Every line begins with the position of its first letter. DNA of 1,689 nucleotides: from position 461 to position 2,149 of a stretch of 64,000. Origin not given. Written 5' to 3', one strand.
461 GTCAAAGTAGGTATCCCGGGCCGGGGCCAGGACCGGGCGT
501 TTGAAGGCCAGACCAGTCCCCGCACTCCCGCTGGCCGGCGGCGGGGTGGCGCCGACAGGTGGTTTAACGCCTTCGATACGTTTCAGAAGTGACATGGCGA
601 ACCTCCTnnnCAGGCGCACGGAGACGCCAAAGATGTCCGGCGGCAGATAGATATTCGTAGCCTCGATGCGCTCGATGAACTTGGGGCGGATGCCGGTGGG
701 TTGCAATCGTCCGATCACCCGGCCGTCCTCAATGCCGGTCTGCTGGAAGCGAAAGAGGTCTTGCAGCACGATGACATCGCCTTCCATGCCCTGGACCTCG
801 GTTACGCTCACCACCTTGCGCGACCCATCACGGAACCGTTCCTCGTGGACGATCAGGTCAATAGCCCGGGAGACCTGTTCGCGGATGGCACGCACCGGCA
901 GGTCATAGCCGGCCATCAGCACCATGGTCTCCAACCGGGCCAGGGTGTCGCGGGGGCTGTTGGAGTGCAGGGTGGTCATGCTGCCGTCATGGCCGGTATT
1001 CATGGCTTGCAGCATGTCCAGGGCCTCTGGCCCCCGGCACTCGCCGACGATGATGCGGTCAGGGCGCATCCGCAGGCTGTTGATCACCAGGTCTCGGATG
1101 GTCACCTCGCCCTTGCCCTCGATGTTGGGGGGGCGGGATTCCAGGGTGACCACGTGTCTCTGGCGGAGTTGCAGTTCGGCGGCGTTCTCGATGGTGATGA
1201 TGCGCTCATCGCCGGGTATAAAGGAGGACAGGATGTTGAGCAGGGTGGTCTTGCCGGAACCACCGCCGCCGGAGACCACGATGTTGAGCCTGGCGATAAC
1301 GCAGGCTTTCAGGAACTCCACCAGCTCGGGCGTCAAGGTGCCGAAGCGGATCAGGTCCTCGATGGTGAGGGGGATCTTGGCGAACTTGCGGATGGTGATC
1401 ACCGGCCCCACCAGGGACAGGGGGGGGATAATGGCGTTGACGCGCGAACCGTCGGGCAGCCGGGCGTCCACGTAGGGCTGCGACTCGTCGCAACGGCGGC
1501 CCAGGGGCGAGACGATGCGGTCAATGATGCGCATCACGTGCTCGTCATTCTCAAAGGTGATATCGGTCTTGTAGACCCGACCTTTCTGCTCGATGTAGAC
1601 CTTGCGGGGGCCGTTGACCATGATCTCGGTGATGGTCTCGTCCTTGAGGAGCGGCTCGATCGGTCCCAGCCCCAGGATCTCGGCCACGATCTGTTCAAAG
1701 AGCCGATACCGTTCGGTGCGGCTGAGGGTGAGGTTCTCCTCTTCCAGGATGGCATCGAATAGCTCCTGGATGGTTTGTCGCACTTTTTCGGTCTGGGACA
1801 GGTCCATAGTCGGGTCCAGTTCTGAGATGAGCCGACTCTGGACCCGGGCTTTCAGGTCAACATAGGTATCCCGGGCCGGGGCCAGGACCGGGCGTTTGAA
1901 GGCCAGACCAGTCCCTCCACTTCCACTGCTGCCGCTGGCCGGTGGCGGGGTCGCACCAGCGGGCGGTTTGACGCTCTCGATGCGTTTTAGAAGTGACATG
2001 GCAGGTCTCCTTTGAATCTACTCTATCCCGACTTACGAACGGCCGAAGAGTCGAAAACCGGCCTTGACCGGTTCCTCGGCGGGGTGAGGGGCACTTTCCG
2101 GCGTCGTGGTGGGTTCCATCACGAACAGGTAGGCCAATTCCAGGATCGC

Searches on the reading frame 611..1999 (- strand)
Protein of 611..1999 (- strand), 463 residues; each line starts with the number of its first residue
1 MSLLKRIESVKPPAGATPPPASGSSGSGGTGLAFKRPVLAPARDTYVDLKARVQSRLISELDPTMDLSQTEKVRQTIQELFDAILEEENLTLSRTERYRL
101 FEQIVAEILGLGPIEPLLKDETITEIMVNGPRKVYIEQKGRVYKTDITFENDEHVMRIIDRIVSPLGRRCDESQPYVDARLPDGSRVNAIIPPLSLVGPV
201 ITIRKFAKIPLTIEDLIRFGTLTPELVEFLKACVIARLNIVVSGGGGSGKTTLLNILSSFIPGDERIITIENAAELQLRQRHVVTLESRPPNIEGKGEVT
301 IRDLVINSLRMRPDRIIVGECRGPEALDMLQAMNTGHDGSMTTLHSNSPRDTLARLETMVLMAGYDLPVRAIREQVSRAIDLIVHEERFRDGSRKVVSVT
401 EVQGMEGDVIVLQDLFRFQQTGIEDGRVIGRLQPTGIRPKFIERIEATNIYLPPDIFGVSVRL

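Call 58: search_protein_families(library=pfam, proteins=[window:611-1999:-], max_evalue=0.00001)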
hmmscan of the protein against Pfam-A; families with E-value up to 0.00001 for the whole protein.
window:611-1999:- (463 aa): 1 family
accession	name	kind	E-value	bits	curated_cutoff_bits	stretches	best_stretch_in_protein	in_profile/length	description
PF00437.27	T2SSE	-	1e-61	209.1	24.9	1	110-384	4-273/370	Type II/IV secretion system protein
